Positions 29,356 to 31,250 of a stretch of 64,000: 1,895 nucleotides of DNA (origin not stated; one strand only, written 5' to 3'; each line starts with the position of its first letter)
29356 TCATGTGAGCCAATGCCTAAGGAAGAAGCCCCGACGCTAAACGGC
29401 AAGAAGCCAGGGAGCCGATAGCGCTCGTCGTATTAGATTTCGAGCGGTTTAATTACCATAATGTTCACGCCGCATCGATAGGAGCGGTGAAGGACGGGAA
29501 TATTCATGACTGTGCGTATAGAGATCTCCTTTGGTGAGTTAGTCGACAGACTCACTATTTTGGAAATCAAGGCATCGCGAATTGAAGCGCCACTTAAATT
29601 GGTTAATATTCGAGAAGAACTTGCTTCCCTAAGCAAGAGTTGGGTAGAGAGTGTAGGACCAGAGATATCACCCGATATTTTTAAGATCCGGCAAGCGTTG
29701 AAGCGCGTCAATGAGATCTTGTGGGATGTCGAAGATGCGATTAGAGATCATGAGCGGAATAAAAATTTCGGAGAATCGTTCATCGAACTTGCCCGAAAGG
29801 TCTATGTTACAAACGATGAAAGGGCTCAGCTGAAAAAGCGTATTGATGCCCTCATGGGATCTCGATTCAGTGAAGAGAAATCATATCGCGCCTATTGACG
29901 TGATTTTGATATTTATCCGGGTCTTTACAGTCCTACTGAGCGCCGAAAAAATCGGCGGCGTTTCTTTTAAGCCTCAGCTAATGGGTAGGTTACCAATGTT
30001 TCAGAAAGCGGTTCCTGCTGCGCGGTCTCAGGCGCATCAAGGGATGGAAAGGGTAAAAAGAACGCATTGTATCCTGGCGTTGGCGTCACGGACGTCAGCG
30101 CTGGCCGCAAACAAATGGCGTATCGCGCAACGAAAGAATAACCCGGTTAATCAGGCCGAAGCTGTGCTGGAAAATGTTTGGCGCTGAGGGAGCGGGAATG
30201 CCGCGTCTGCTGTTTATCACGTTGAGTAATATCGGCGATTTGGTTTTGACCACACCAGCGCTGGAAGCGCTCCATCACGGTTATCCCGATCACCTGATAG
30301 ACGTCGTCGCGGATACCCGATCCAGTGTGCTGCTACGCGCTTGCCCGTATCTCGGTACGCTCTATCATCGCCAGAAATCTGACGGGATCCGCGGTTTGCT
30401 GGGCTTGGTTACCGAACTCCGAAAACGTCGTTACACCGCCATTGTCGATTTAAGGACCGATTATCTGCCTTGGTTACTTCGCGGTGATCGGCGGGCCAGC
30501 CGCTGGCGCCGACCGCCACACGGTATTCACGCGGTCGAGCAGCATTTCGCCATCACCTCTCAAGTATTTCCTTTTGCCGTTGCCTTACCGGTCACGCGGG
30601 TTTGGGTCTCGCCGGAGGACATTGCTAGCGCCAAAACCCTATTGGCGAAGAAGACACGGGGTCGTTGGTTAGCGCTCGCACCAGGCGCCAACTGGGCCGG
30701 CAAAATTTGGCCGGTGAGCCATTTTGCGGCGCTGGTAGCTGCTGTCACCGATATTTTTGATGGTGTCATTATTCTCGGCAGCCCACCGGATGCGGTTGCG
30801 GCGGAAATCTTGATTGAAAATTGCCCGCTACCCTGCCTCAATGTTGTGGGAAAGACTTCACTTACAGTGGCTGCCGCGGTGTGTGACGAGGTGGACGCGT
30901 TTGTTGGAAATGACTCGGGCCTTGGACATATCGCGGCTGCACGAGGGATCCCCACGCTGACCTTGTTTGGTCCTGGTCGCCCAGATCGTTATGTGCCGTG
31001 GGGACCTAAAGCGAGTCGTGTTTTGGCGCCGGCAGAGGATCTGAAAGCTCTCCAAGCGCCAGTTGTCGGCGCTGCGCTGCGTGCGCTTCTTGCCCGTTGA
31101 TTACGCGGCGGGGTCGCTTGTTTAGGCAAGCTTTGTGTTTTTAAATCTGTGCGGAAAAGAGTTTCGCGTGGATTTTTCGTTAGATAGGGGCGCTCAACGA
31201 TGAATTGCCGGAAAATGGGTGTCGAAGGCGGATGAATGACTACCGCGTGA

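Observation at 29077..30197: Low-GC island downstream of mnmE carrying an unknown helical protein and structured non-coding DNA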

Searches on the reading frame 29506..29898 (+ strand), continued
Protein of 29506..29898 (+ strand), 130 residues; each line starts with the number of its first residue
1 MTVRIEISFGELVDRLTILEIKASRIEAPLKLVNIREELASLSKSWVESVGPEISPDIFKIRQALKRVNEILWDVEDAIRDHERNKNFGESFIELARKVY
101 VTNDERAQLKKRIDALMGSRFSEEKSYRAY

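Call 82: search_protein_families(library=pfam, proteins=[L087:4394-7594:+, L093:4384-5337:+, L097:1138-2838:+, L098:5364-6086:+, L106:5180-5962:-, L110:3305-3946:-, L144:5049-5639:+, L135:1563-2246:-, L123:3102-3920:-, L140:2009-3025:+], max_evalue=0.001)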
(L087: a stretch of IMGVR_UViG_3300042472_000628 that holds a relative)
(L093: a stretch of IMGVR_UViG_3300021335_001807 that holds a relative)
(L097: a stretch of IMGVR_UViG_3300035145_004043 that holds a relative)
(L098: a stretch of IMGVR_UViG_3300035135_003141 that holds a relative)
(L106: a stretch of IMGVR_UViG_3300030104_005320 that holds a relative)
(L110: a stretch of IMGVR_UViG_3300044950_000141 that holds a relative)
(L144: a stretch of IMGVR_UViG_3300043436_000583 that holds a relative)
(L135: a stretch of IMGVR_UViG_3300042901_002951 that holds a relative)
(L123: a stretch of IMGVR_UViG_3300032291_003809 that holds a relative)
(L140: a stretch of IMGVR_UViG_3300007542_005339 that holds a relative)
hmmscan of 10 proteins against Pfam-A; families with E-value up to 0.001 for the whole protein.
L087:4394-7594:+ (1067 aa): 3 families
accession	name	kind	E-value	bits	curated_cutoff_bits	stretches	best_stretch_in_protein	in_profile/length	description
PF01075.23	Glyco_transf_9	-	4.6e-17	62.6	22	1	128-251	101-222/247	Glycosyltransferase family 9 (heptosyltransferase)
PF00534.26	Glycos_transf_1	-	1.1e-07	32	26.4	1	513-671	2-168/172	Glycosyl transferases group 1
PF13692.12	Glyco_trans_1_4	-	2.2e-06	28.4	27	1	529-638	4-113/142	Glycosyl transferases group 1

L093:4384-5337:+ (318 aa): 1 family
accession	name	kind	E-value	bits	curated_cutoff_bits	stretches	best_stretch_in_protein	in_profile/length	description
PF20286.3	divDNApol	-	5.3e-05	22.1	25.7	1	23-170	397-540/705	Divergent Family B DNA polymerase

L097:1138-2838:+ (567 aa): 4 families
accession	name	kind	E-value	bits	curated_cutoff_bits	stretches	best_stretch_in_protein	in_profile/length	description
PF00136.26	DNA_pol_B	-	3.3e-22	79.3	23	1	339-556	23-202/453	DNA polymerase family B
PF03104.25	DNA_pol_B_exo1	-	2.9e-20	73.1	23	1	95-259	67-242/242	DNA polymerase family B, exonuclease domain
PF20286.3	divDNApol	-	2.4e-10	39.7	25.7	1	422-521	54-157/705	Divergent Family B DNA polymerase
PF10108.15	DNA_pol_B_exo2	-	7e-06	26.3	24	1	157-294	35-163/213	Predicted 3'-5' exonuclease related to the exonuclease domain of PolB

L098:5364-6086:+ (241 aa): 0 families

L106:5180-5962:- (260 aa): 0 families

L110:3305-3946:- (213 aa): 1 family
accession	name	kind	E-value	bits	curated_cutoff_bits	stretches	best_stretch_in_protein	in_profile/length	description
PF05050.19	Methyltransf_21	-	3.8e-16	60.1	22.7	1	54-182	1-148/173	Methyltransferase FkbM domain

L144:5049-5639:+ (197 aa): 0 families

L135:1563-2246:- (227 aa): 1 family
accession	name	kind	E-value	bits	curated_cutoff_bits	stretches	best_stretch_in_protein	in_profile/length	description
PF13759.12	2OG-FeII_Oxy_5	-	3.4e-17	63.1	27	1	118-212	1-100/101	Putative 2OG-Fe(II) oxygenase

L123:3102-3920:- (272 aa): 2 families
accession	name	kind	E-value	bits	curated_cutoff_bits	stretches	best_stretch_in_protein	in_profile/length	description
PF13469.12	Sulfotransfer_3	-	1.3e-13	52.1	27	1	8-207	6-213/216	Sulfotransferase family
PF00685.33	Sulfotransfer_1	-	1.7e-12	47.7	22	1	8-225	8-200/255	Sulfotransferase domain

L140:2009-3025:+ (339 aa): 5 families
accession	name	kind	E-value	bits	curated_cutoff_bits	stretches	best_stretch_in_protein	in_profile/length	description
PF01041.23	DegT_DnrJ_EryC1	-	3e-100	336.4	19.8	1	18-335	6-352/360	DegT/DnrJ/EryC1/StrS aminotransferase family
PF00155.27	Aminotran_1_2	-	2.3e-09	37.3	19.7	1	31-159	39-190/361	Aminotransferase class I and II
PF00266.25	Aminotran_5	-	6.4e-09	35.7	21.5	1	15-161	23-182/371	Aminotransferase class-V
PF01053.26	Cys_Met_Meta_PP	-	3.4e-08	32.9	27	1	34-156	52-175/381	Cys/Met metabolism PLP-dependent enzyme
PF01212.27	Beta_elim_lyase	-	6.9e-08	32.6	27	1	35-200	33-214/288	Beta-eliminating lyase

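Call 85: fold_search(model_id=the predicted structure, library=viral)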
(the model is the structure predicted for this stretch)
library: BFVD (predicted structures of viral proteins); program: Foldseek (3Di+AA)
matches with E <= 10: 248; with E <= 0.001: 6
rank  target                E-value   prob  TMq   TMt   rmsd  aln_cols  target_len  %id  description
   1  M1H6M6                6.7e-08  1.00  0.86  0.33   2.0       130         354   37  (no name in the UniProt tables at hand)
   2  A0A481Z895            2.8e-06  1.00  0.84  0.24   2.2       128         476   32  Glycosyltransferase [Pithovirus LCPAC304]
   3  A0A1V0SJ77            5.8e-06  1.00  0.82  0.26   2.3       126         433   25  Uncharacterized protein [Klosneuvirus KNV1]
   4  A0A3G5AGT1            3.3e-05  1.00  0.82  0.51   2.9       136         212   26  Uncharacterized protein [Solumvirus sp.]
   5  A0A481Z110            3.6e-05  1.00  0.75  0.15   2.7       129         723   29  Acetyltransferase (GNAT) family protein (Fragment) [Mimivirus LCMiAC01]
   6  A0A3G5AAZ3            8.9e-05  1.00  0.80  0.35   2.4       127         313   28  Uncharacterized protein [Hyperionvirus sp.]
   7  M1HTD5                1.5e-01  1.00  0.42  0.95   0.4        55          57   44  (no name in the UniProt tables at hand)
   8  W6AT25                2.1e-01  0.69  0.35  0.37   9.5       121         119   12  Uncharacterized protein [Enterobacter phage PG7]
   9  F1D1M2                4.3e-01  0.89  0.49  0.43  10.8       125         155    7  Uncharacterized protein ORF198 [Vibrio phage ICP1]
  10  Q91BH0                4.3e-01  0.44  0.36  0.14  12.0       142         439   18  Apoptotic suppressor protein [Spodoptera litura multicapsid nucleopolyhedrovirus]
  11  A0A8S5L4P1            5.7e-01  0.87  0.48  0.27   8.6       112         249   12  Chemotaxis methyl-accepting receptor HlyB-like 4HB MCP domain-containing protein (Fragment) [ssRNA phage SRR5466725_21]
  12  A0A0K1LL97            5.7e-01  0.51  0.31  0.40  10.8       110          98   16  Uncharacterized protein [Rhodobacter phage RcRhea]
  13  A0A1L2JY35            7.5e-01  0.41  0.33  0.28  11.6       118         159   11  Uncharacterized protein [Aeribacillus phage AP45]
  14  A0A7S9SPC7            7.9e-01  0.35  0.33  0.29  10.3       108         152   16  (no name in the UniProt tables at hand)
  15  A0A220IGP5            9.4e-01  0.44  0.38  0.28   9.6       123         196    8  Putative ORF3 protein [Giant panda associated gemycircularvirus]
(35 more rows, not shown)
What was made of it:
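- Giant-virus fusion proteins match the model (call 85).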

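Call 86: search_dna_similar(query=window:29506-29895:+, collection=phages, mode=protein, max_rows=15)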
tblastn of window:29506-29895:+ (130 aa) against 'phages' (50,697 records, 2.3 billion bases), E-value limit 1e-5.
Records with a match: 2; places in all: 2; records where one place covers at least 80% of the query: 2.
Best place of each record, by identity: <60% 2.
By first word of the organism name: Synechococcus 2.
By host as written in the record: Synechococcus sp. KCZYC6 2.
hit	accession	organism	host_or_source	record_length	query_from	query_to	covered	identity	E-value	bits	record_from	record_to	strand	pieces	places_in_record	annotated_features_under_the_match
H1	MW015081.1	Synechococcus phage S-SRM01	Synechococcus sp. KCZYC6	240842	1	125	96%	38.2%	3e-18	85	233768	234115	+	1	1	hypothetical protein | glycosyltransferase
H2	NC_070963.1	Synechococcus phage S-SRM01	Synechococcus sp. KCZYC6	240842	1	125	96%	38.2%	3e-18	85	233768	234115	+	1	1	hypothetical protein | beta-1,4-glycosyltransferase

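Call 87: get_annotated_region(hit=H2, flank=3500)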
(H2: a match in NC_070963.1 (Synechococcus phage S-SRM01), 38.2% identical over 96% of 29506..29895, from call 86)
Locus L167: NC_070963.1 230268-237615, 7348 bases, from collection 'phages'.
description: Synechococcus phage S-SRM01, complete genome.
organism: Synechococcus phage S-SRM01 (NCBI taxid 2781608)
taxonomy: Viruses; Duplodnaviria; Heunggongvirae; Uroviricota; Caudoviricetes; Kyanoviridae; Serangoonvirus; Serangoonvirus essarone
host: Synechococcus sp. KCZYC6; source: Serangoon Reservoir; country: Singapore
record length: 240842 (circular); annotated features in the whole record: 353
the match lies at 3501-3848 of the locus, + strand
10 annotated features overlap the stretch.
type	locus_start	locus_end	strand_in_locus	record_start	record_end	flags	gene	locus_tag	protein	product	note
CDS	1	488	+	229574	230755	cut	-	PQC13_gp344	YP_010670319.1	regulator of chromosome condensation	-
CDS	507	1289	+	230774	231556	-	-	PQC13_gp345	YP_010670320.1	sulfotransferase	-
CDS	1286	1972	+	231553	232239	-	-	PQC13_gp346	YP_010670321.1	hypothetical protein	-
CDS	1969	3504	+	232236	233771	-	-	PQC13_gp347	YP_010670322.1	beta-1,4-glycosyltransferase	-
CDS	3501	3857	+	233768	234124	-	-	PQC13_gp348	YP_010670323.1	hypothetical protein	-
CDS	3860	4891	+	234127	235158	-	-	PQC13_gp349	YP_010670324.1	nucleotide-sugar epimerase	-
CDS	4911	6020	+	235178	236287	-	-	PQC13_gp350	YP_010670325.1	hypothetical protein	-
CDS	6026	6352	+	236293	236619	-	-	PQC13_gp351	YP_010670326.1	hypothetical protein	-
CDS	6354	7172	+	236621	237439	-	-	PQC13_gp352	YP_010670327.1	hypothetical protein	-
CDS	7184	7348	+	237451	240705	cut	-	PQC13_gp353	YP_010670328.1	hypothetical protein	-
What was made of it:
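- In Synechococcus phage S-SRM01, gp348 overlaps the stop codon of a glycosyltransferase gene (calls 86, 87).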

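Call 91: find_encoding_contigs(protein=P0002, flank=4000, max_places=2)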
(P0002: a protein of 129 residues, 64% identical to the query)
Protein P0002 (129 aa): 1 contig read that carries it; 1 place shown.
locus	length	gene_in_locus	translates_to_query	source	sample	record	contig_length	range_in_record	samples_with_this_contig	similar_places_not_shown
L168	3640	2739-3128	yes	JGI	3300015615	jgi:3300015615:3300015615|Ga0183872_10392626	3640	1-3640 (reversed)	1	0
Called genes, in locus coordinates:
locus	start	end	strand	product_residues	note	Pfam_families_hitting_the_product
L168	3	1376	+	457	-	?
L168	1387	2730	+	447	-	PF10396:TrmE_N, PF12631:MnmE_helical, PF00350:Dynamin_N (faint), PF01926:MMR_HSR1, PF02421:FeoB_N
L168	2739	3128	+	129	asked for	PF19662:DUF6165, PF14063:DUF4254 (faint)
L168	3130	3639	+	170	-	?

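Call 92: find_encoding_contigs(protein=P0004, flank=4000, max_places=2)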
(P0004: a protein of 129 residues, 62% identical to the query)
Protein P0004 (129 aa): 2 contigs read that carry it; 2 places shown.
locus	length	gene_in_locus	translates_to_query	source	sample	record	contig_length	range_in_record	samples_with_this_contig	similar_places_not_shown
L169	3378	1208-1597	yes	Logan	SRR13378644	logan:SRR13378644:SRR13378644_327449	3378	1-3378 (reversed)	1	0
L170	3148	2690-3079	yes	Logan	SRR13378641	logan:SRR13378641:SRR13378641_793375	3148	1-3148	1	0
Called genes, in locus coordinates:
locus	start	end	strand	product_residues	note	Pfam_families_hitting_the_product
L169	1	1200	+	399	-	?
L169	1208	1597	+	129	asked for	PF19662:DUF6165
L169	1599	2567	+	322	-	PF01075:Glyco_transf_9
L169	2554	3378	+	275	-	?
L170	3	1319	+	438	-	?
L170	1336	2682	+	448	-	PF10396:TrmE_N, PF12631:MnmE_helical, PF01926:MMR_HSR1, PF02421:FeoB_N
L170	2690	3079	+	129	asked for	PF19662:DUF6165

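Call 93: find_encoding_contigs(protein=P0005, flank=4000, max_places=2)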
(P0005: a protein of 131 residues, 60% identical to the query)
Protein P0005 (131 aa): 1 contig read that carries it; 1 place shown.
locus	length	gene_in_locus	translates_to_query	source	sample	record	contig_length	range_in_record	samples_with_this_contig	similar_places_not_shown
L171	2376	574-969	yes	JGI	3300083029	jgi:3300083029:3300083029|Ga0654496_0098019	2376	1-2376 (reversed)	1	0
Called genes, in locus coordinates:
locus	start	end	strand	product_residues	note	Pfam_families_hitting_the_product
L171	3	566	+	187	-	?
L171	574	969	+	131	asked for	PF19662:DUF6165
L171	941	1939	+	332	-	PF01075:Glyco_transf_9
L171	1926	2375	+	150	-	?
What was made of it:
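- The gap is unusually long compared with 8 bp in relatives (calls 91-93).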

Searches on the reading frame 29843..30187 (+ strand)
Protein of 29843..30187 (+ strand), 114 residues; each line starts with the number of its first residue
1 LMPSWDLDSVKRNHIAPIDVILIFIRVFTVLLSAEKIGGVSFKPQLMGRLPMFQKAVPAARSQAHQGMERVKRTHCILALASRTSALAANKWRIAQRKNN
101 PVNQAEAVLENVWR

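Call 4: search_protein_families(library=pfam, proteins=[window:29843-30187:+], max_evalue=1)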
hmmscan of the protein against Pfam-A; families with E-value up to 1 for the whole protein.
window:29843-30187:+ (114 aa): 0 families

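Call 5: search_protein_families(library=ncbifam, proteins=[window:29843-30187:+], max_evalue=1)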
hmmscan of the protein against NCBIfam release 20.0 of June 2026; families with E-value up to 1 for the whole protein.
window:29843-30187:+ (114 aa): 0 families

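Call 47: search_protein_families(library=phrogs, proteins=[window:29843-30184:+], max_evalue=0.01)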
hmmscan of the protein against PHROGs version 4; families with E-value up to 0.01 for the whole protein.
window:29843-30184:+ (114 aa): 0 families

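Call 48: search_protein_families(library=padloc, proteins=[window:29843-30184:+], max_evalue=0.01)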
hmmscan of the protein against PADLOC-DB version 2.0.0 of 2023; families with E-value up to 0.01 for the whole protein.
window:29843-30184:+ (114 aa): 0 families

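Call 55: find_homologous_proteins(query=window:29843-30184:+, max_evalue=0.01)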
Query window:29843-30184:+ (114 aa): 1 proteins with E <= 0.01 among 9 candidates.
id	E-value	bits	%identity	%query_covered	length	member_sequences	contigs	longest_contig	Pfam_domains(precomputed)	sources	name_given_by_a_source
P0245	7.4e-61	221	99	92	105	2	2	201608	-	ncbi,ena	-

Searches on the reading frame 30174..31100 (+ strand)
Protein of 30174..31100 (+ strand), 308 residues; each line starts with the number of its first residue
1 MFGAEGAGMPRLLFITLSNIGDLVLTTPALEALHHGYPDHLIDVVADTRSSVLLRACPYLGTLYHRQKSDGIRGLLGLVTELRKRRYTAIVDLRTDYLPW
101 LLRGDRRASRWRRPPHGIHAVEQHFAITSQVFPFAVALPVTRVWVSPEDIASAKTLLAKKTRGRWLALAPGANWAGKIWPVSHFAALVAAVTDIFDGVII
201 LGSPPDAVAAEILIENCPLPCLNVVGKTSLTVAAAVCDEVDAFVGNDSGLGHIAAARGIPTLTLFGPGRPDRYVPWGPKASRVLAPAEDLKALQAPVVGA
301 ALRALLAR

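Call 4: search_protein_families(library=pfam, proteins=[window:30174-31100:+], max_evalue=1)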
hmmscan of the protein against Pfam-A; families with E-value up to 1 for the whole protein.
window:30174-31100:+ (308 aa): 1 family
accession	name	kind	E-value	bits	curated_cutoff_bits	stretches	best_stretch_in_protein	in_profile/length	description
PF01075.23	Glyco_transf_9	-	3.2e-32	112.2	22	1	113-290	57-234/247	Glycosyltransferase family 9 (heptosyltransferase)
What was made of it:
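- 30174..31100 (+): GT9a, a family-9 glycosyltransferase (heptosyltransferase-like). It is the orthologue of the second GT9 gene of the cluster in relatives. Pfam Glyco_transf_9 at 112 bits (call 4).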

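Call 5: search_protein_families(library=ncbifam, proteins=[window:30174-31100:+], max_evalue=1)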
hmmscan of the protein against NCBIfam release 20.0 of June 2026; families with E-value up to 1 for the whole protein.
window:30174-31100:+ (308 aa): 6 families
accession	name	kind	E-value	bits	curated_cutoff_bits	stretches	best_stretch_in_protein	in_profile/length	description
TIGR02201.1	heptsyl_trn_III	equivalog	1.1e-26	93.7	170.2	2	118-285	136-306/344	putative lipopolysaccharide heptosyltransferase III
TIGR02195.1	heptsyl_trn_II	equivalog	4.9e-25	88.4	134.6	1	12-279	2-296/339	lipopolysaccharide heptosyltransferase II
NF007742.0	PRK10422.1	equivalog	8.7e-22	77.4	467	2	114-283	134-306/352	lipopolysaccharide core heptosyltransferase RfaQ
TIGR02193.1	heptsyl_trn_I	equivalog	2.9e-20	72.8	185.3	2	116-295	135-309/320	lipopolysaccharide heptosyltransferase I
NF008162.0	PRK10916.1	equivalog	1.1e-19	70.8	569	2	141-281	158-303/348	ADP-heptose--LPS heptosyltransferase RfaF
NF008204.0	PRK10964.1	equivalog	3.2e-11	42.9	437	1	149-304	162-318/322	lipopolysaccharide heptosyltransferase RfaC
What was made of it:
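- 30174..31100 (+): It falls below the NCBIfam cutoffs for heptosyltransferase I, II and III (call 5).
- On LPS heptosyltransferases WaaC / WaaF / WaaQ (for the neighbouring gene called 'heptosyltransferase'): GT9a scores 93.7 against 170.2 (III), 88.4 against 134.6 (II) and 72.8 against 185.3 (I) (call 5).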
